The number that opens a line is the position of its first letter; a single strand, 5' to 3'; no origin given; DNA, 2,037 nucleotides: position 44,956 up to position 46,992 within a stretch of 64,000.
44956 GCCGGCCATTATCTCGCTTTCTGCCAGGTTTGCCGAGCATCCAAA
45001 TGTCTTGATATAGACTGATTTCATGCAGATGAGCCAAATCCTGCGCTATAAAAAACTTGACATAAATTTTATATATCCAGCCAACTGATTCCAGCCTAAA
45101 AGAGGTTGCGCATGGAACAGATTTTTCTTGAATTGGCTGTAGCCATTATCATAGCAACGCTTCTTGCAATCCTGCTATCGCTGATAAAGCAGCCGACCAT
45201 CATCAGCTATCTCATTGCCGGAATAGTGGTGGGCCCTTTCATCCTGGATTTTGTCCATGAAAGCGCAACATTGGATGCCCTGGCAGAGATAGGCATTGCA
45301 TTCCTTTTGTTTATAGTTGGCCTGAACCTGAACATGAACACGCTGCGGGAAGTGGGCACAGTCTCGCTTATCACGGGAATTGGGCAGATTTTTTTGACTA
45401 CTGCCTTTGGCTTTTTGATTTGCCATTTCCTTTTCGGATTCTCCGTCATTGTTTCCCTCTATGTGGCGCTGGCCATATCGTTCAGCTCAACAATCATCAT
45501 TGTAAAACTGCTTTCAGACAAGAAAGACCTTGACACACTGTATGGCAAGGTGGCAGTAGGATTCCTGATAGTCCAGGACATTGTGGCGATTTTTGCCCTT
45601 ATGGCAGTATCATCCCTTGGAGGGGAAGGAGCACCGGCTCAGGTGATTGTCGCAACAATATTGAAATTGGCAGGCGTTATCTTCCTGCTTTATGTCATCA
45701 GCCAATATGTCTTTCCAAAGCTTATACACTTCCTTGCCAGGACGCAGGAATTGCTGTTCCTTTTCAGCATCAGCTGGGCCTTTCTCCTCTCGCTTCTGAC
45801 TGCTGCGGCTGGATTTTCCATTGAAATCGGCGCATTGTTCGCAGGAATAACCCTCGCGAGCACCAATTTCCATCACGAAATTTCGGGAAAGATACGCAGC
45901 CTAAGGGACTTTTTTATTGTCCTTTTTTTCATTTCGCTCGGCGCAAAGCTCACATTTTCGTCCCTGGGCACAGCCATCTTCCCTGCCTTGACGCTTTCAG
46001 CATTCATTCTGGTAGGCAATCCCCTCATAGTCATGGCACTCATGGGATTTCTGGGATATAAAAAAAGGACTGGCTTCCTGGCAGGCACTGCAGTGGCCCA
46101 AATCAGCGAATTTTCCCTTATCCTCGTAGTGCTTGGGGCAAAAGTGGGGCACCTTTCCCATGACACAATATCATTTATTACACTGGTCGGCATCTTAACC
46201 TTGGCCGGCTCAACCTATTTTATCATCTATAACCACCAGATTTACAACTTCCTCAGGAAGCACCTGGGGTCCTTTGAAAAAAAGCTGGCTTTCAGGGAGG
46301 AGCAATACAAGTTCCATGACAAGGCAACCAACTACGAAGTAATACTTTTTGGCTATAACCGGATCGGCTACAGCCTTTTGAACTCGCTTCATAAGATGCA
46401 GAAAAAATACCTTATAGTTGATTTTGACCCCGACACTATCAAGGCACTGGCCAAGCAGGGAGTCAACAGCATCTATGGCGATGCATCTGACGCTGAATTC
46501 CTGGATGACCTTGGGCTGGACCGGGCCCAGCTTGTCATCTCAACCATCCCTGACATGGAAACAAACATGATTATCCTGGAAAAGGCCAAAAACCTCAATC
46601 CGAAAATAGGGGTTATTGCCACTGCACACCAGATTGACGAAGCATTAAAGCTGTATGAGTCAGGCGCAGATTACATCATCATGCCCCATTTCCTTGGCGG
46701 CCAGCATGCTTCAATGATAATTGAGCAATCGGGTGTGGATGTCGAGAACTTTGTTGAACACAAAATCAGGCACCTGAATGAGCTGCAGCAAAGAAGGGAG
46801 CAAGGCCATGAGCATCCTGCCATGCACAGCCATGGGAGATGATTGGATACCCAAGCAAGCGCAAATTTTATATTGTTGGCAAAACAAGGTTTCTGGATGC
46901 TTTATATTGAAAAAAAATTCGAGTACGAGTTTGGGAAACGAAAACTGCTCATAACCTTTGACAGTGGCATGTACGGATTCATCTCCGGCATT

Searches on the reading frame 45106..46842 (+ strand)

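Call 23: search_protein_families(library=pfam, proteins=[window:45106-46842:+], max_evalue=0.00001)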
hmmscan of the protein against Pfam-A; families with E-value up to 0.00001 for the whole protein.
window:45106-46842:+ (578 aa): 2 families
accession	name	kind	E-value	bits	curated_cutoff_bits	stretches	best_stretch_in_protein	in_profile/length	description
PF00999.27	Na_H_Exchanger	-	4.9e-56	190.6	26.2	1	15-371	2-369/375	Sodium/hydrogen exchanger, transmembrane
PF02254.24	TrkA_N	-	1.5e-29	103.1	23.8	1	412-527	1-116/116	TrkA-N domain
